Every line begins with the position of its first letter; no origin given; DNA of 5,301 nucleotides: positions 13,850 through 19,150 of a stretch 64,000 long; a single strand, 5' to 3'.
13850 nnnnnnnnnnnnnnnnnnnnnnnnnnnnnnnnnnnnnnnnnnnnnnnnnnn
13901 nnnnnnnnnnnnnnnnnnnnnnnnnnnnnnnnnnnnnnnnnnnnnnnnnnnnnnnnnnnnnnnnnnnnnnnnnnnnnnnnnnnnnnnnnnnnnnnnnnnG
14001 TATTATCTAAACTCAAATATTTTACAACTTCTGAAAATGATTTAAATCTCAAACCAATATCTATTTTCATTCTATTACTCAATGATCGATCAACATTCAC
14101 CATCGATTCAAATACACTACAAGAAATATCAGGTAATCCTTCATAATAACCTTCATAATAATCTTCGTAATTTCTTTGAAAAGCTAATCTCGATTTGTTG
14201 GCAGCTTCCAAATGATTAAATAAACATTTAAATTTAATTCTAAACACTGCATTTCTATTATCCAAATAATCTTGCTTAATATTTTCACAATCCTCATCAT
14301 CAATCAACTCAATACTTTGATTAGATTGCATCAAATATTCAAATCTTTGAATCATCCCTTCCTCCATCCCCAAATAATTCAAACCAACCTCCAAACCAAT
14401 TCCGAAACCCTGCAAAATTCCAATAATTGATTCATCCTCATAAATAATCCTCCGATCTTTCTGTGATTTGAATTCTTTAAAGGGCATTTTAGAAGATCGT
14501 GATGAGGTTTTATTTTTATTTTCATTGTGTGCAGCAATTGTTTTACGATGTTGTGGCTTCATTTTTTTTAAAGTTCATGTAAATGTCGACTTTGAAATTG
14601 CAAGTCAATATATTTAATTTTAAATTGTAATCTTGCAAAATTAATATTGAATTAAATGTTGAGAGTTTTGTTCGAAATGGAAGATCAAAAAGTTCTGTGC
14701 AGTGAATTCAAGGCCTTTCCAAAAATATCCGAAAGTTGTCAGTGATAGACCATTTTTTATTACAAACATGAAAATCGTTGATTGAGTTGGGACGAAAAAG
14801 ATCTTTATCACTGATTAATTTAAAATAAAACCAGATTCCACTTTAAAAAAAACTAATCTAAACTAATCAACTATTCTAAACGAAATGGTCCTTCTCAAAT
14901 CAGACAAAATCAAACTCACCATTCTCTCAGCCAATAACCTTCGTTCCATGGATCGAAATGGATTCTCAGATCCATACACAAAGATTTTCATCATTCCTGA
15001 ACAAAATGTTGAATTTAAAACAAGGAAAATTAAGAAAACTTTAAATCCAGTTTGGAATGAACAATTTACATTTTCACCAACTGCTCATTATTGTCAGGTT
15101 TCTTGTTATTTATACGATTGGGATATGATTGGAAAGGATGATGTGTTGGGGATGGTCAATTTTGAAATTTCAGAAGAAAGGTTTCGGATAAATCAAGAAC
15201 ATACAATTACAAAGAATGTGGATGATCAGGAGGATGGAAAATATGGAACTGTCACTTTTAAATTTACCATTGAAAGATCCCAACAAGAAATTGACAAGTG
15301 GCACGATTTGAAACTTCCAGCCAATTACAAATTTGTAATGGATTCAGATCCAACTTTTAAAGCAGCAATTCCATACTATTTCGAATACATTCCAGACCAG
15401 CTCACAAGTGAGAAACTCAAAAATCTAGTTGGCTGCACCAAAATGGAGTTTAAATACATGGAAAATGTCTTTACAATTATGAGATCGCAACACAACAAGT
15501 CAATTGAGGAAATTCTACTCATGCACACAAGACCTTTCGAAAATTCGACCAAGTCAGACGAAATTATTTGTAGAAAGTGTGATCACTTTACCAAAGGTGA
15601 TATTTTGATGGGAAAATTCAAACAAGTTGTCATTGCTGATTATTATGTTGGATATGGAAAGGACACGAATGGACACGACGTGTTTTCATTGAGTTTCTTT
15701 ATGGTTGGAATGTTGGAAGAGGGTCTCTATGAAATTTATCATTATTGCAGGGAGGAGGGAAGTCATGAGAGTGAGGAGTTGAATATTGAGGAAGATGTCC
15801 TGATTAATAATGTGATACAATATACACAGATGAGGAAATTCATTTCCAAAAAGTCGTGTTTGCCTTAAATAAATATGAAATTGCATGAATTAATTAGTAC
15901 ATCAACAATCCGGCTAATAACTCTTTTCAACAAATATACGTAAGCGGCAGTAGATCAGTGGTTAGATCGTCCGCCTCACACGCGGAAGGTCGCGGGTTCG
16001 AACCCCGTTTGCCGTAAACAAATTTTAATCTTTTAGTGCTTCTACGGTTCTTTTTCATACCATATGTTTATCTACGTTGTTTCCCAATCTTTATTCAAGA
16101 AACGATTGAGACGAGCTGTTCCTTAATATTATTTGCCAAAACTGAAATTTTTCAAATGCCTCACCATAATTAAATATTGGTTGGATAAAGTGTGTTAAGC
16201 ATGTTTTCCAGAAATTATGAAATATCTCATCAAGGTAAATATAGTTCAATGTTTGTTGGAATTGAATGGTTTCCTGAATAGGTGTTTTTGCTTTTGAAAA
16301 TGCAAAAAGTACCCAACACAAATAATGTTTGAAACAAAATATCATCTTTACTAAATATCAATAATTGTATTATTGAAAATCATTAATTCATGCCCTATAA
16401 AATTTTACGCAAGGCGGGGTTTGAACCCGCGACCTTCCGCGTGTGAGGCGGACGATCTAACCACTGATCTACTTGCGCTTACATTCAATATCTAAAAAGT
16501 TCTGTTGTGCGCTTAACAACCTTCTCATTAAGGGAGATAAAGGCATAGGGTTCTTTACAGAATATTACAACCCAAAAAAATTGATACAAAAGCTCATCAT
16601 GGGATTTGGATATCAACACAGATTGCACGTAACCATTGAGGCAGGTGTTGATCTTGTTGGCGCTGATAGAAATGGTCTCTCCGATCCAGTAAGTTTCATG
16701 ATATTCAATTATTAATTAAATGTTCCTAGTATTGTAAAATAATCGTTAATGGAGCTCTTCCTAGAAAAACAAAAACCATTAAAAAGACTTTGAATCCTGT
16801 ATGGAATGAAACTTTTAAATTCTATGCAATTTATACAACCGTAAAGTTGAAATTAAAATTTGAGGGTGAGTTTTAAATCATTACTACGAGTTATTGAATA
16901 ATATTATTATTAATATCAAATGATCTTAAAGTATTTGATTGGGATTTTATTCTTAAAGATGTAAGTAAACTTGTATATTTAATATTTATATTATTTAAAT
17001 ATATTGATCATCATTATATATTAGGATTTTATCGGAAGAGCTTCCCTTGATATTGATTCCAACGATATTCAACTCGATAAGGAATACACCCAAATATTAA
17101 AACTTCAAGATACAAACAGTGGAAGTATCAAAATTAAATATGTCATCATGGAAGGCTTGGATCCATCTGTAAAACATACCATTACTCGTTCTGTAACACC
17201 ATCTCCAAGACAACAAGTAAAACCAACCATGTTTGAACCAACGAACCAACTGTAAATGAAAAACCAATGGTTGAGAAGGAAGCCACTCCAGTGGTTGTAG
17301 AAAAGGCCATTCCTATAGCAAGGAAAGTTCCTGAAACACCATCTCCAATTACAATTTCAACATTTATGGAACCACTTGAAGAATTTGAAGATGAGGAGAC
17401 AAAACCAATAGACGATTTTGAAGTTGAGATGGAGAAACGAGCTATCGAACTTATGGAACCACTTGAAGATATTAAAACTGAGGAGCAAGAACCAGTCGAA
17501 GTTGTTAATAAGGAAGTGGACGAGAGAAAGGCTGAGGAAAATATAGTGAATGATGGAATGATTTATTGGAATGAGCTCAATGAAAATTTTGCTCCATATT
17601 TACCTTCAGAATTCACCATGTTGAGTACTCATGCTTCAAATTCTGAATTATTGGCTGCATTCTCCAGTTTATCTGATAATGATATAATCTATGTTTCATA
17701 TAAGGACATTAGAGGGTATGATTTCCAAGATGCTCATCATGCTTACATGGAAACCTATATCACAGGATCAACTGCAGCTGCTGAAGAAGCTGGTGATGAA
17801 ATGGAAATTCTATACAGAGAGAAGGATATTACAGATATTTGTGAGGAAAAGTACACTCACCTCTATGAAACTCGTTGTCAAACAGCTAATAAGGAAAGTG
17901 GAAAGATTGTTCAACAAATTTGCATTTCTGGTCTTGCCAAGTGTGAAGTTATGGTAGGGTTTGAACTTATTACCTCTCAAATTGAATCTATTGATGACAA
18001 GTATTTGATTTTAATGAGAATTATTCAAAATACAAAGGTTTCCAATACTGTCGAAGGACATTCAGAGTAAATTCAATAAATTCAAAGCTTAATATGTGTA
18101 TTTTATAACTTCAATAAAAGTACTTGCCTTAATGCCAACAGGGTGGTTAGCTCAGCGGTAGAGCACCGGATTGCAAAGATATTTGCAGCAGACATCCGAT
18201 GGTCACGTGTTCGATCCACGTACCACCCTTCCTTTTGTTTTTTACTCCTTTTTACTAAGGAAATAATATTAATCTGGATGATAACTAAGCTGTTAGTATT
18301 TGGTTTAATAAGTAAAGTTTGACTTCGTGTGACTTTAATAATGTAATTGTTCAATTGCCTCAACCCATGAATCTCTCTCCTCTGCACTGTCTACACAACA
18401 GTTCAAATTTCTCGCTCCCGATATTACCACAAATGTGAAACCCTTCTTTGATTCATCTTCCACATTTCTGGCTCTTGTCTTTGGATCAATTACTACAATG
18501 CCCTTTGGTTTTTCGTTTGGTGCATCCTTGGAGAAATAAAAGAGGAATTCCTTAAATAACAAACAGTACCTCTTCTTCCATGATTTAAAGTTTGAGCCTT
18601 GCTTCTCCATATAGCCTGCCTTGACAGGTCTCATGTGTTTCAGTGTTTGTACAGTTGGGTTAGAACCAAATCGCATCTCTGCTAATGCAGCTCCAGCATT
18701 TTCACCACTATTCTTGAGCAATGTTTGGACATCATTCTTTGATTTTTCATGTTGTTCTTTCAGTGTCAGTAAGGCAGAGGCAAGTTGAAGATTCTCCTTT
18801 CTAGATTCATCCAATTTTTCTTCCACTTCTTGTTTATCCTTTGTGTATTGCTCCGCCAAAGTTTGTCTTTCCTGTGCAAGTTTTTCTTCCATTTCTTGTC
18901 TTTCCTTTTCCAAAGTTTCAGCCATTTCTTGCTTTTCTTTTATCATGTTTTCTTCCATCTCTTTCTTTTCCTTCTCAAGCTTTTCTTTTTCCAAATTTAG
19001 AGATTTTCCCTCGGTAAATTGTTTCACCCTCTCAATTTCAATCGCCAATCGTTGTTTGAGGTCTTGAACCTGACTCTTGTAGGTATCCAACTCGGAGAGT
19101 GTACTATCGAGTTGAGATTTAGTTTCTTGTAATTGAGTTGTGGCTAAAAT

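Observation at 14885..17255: Inverted pair of tRNA-Val(CAC) genes with compensatory acceptor-stem substitutions, sandwiched between two paralogous C2-domain genes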

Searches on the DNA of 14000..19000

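Call 30: search_rna_families(source=window, start=14000, end=19000, threshold=evalue, max_evalue=1)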
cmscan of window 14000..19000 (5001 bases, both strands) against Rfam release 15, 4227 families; matches with E-value up to 1: 7.
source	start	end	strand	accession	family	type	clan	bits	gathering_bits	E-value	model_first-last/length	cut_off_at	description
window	16406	16478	-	RF00005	tRNA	Gene; tRNA;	CL00001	70.9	29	1.4e-14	1-71/71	no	tRNA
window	15944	16016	+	RF00005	tRNA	Gene; tRNA;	CL00001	65.6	29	3.9e-13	1-71/71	no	tRNA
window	18141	18229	+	RF00005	tRNA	Gene; tRNA;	CL00001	54.7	29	4e-10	1-71/71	no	tRNA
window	16405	16478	+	RF04354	Plastid-ycf2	Cis-reg;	-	28.7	65.7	0.0063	1-75/75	no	Plastid-ycf2 5UTR RNA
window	15944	16017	-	RF04354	Plastid-ycf2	Cis-reg;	-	27.7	65.7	0.012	1-75/75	no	Plastid-ycf2 5UTR RNA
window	18688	18823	+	RF02110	DLEU2_6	Gene; lncRNA;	-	23.9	60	0.33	1-135/135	no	Deleted in lymphocytic leukemia 2 conserved region 6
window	16401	16472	-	RF00233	Tymo_tRNA-like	Cis-reg;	-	23.5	40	0.09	1-84/84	no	Tymovirus/Pomovirus/Furovirus tRNA-like 3' UTR element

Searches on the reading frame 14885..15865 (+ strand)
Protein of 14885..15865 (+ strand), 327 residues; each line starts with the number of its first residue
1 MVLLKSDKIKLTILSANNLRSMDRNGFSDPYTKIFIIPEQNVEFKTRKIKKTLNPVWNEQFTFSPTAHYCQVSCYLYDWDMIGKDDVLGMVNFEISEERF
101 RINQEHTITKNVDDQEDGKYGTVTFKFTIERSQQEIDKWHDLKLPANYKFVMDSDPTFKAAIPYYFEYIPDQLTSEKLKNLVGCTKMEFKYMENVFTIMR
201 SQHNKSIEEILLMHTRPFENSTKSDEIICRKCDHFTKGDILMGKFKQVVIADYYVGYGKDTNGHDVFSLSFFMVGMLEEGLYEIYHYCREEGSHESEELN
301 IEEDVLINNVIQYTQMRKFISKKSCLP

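Call 10: search_protein_families(library=pfam, proteins=[window:14885-15865:+], max_evalue=0.01)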
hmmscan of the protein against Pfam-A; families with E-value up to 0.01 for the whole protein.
seq(327 aa): 1 family
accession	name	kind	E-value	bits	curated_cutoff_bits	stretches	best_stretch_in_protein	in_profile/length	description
PF00168.36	C2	-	1.5e-24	86.6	22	1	8-102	2-92/104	C2 domain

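Call 11: find_homologous_proteins(query=window:14885-15865:+)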
Query seq(327 aa) (327 aa): 12 proteins with E <= 0.001 among 624 candidates.
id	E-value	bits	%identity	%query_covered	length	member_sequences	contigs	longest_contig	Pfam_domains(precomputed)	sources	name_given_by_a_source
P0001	7.6e-222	754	100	100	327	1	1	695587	PF00168.37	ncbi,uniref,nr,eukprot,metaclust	ncbi:predicted protein [Naegleria gruberi]|uniref:Predicted protein n=1 Tax=Naegleria gruberi TaxID=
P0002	3.7e-24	104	40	26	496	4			PF00168.37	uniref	uniref:Synaptotagmin III n=1 Tax=Cyprinus carpio carpio TaxID=630221 RepID=A0A8C1HIG1_CYPCA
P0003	5.3e-24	104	40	26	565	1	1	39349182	PF00168.37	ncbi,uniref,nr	ncbi:synaptotagmin-C-like [Cyprinus carpio]|uniref:Synaptotagmin-C-like n=1 Tax=Cyprinus carpio TaxI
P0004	5.4e-24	104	40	26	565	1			PF00168.37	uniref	uniref:Synaptotagmin III n=1 Tax=Cyprinus carpio TaxID=7962 RepID=A0A8C1MDG0_CYPCA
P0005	1.6e-22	99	37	27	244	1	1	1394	PF00168.37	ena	-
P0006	4.6e-21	94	30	50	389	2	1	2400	PF00168.37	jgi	jgi:Ca2+-dependent lipid-binding protein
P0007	6.8e-21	93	43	25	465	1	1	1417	PF00168.37,PF02342.24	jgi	-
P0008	2.5e-20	92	40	26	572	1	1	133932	PF00168.37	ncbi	ncbi:hypothetical protein cypCar_00013022, partial [Cyprinus carpio]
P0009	1.1e-9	57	40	27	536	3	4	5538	PF24920.2,PF00168.37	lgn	-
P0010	4.3e-8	51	38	36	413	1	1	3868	PF00168.37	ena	-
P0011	1.4e-5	43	42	25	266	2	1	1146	PF00168.37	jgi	jgi:hypothetical protein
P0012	6.9e-4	38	30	27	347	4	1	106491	PF00168.37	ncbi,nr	ncbi:C2 domain-containing protein [Lactarius deliciosus]|nr:C2 domain-containing protein [Lactarius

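Call 24: find_encoding_contigs(protein=P0001, flank=10000, max_places=6)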
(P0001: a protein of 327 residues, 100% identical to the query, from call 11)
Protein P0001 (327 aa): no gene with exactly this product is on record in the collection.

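Call 46: search_protein_representatives(protein=window:14885-15865:+)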
Query: 327 residues. Proteins with E-value up to 0.001 (for the whole library): 6052; up to 1e-10: 1164; up to 1e-30: 78. The best 150 are listed.
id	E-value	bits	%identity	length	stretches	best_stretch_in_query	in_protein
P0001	2.4e-222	753.6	100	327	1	1-327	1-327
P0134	4.8e-170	581.8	38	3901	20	9-98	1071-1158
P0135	4.6e-130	450.4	33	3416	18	7-103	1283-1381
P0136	1.6e-117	409.3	32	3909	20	12-97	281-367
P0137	1.2e-98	347.2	33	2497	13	10-132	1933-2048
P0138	3.8e-95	335.7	32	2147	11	5-97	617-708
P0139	1.7e-89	317.2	33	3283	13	6-97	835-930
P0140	1.7e-87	310.6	30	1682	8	9-134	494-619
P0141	1.3e-83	297.9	29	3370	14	4-96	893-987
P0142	1.4e-75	271.4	34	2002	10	12-113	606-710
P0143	2.5e-71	257.5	31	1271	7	5-157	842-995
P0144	2.3e-68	247.7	39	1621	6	7-105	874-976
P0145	1.5e-64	235.1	35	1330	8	8-95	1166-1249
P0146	3.0e-63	230.9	32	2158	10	5-96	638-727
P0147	1.3e-60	222.2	37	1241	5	3-113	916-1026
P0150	4.6e-60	220.4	34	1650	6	7-127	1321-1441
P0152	2.6e-57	211.4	34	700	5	4-137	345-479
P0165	1.2e-44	169.7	40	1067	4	8-97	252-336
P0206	9.0e-32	127.5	37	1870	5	9-93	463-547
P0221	2.1e-29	119.7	36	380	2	3-129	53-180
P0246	9.3e-27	111.0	37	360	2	7-126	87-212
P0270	6.8e-25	104.9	37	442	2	11-147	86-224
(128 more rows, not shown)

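Call 48: list_cluster_members(proteins=[P0221, P0246, P0206, P0270, P0152, P0010, P0165, P0009, P0147, P0150])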
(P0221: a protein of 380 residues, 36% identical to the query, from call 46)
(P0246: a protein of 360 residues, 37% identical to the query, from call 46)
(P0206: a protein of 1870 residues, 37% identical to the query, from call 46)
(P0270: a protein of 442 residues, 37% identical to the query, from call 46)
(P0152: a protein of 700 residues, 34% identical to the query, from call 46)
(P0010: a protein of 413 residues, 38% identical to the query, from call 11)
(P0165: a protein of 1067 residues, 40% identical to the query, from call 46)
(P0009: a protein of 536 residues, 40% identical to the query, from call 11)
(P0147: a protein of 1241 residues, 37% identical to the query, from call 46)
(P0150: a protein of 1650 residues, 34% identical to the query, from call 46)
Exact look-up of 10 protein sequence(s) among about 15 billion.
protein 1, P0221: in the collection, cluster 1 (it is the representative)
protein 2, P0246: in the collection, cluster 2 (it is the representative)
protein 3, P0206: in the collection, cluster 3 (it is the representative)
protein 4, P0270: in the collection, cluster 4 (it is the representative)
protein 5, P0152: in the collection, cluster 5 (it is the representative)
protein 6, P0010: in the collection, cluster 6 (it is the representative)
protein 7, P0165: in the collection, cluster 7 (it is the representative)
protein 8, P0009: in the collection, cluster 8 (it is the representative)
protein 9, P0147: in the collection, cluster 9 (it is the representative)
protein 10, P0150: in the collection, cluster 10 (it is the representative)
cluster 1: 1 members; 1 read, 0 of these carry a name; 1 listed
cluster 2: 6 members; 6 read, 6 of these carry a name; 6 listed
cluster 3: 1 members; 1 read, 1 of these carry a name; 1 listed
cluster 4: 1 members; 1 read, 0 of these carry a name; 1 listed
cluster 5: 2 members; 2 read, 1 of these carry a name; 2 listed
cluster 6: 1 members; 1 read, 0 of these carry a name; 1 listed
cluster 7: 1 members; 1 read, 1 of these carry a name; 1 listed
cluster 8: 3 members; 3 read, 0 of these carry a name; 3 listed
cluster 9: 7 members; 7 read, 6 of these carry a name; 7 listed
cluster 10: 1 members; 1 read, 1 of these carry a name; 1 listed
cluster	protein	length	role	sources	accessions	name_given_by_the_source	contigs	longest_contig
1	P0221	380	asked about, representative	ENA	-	-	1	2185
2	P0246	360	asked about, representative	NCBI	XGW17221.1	hypothetical protein V3C99_002101 [Haemonchus contortus]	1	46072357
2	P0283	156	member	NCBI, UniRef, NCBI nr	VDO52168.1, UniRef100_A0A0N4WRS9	unnamed protein product [Haemonchus placei] | C2 domain-containing protein n=1 Tax=Haemonchus placei TaxID=6290 RepID=A0A0N4WRS9_HAEPC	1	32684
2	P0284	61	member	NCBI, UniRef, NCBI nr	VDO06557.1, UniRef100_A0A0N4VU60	unnamed protein product [Haemonchus placei] | Uncharacterized protein n=2 Tax=Haemonchus TaxID=6288 RepID=A0A0N4VU60_HAEPC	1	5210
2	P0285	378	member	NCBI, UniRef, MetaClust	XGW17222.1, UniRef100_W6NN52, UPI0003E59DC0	hypothetical protein V3C99_002101 [Haemonchus contortus] | C2 calcium-dependent membrane targeting domain containing protein n=2 Tax=Haemonchus ... | status=active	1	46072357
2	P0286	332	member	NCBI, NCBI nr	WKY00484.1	hypothetical protein Q1695_014937 [Nippostrongylus brasiliensis]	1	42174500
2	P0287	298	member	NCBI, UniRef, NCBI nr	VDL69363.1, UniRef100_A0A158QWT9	unnamed protein product [Nippostrongylus brasiliensis] | C2 domain-containing protein n=1 Tax=Nippostrongylus brasiliensis TaxID=27835 ...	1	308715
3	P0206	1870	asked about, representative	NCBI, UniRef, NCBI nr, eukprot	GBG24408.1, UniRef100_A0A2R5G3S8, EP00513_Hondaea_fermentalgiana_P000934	Synaptotagmin-1 [Hondaea fermentalgiana] | Synaptotagmin-1 n=1 Tax=Hondaea fermentalgiana TaxID=2315210 RepID=A0A2R5G3S8_9STRA | GBG24408.1 Synaptotagmin-1 [Hondaea fermentalgiana]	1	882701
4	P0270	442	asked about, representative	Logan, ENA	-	-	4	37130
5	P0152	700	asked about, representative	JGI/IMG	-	-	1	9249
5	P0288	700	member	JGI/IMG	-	Ca2+-dependent lipid-binding protein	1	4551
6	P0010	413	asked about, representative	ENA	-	-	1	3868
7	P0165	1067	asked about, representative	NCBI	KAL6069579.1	Tricalbin-2 [Balamuthia mandrillaris]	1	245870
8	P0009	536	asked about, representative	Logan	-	-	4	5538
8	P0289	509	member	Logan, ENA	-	-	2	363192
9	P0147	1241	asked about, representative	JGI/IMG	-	hypothetical protein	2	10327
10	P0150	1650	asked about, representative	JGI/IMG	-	hypothetical protein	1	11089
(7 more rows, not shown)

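Call 62: predict_structure(protein=P0001)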
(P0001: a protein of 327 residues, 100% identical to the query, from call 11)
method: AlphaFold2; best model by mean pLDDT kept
length: 327 residues; sequences in the alignment: 1
mean_pLDDT: 30.5   pTM: 0.20
mean pLDDT of the five models: 30.5, 27.3, 26.4, 25.1, 25.0
residues with pLDDT >= 90: 0; 70-90: 0; 50-70: 0; < 50: 327
segments of 3 or more residues with pLDDT < 50: 1-327
pLDDT, mean of each block of 10 residues (from residue 1): 24 28 30 27 25 27 28 29 29 29 28 32 29 32 25 24 27 34 32 41 41 33 29 29 28 37 37 34 35 35 32 27 23
secondary structure, 60 per line:
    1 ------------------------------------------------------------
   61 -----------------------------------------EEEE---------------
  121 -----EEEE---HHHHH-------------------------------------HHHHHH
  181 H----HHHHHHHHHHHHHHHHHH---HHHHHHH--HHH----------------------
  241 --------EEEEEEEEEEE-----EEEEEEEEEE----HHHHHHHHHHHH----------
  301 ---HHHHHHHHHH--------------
elements in order: E102-105 E126-129 H133-137 H175-181 H186-203 H207-213 E249-259 E265-274 H279-290 H304-313

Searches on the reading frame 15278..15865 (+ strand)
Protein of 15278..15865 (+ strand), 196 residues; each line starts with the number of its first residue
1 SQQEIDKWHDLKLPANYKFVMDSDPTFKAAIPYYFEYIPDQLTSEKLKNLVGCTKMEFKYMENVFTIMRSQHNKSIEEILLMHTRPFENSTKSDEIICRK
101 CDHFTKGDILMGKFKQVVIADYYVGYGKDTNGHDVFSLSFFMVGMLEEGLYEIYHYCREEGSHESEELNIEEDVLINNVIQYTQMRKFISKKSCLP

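Call 59: search_solved_structures(query=window:15278-15865:+, max_evalue=1)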
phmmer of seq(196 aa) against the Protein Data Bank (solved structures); distinct sequences matched with E-value up to 1: 0.

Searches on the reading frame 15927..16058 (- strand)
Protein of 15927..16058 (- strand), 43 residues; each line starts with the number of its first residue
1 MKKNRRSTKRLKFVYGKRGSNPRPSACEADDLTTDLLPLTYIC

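Call 50: find_encoding_contigs(protein=window:15927-16058:-, flank=10000)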
Protein window:15927-16058:- (43 aa): no gene with exactly this product is on record in the collection.

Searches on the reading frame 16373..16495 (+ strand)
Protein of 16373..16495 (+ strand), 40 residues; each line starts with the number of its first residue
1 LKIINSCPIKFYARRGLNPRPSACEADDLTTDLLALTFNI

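Call 49: find_encoding_contigs(protein=window:16373-16495:+, flank=10000)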
Protein window:16373-16495:+ (40 aa): no gene with exactly this product is on record in the collection.
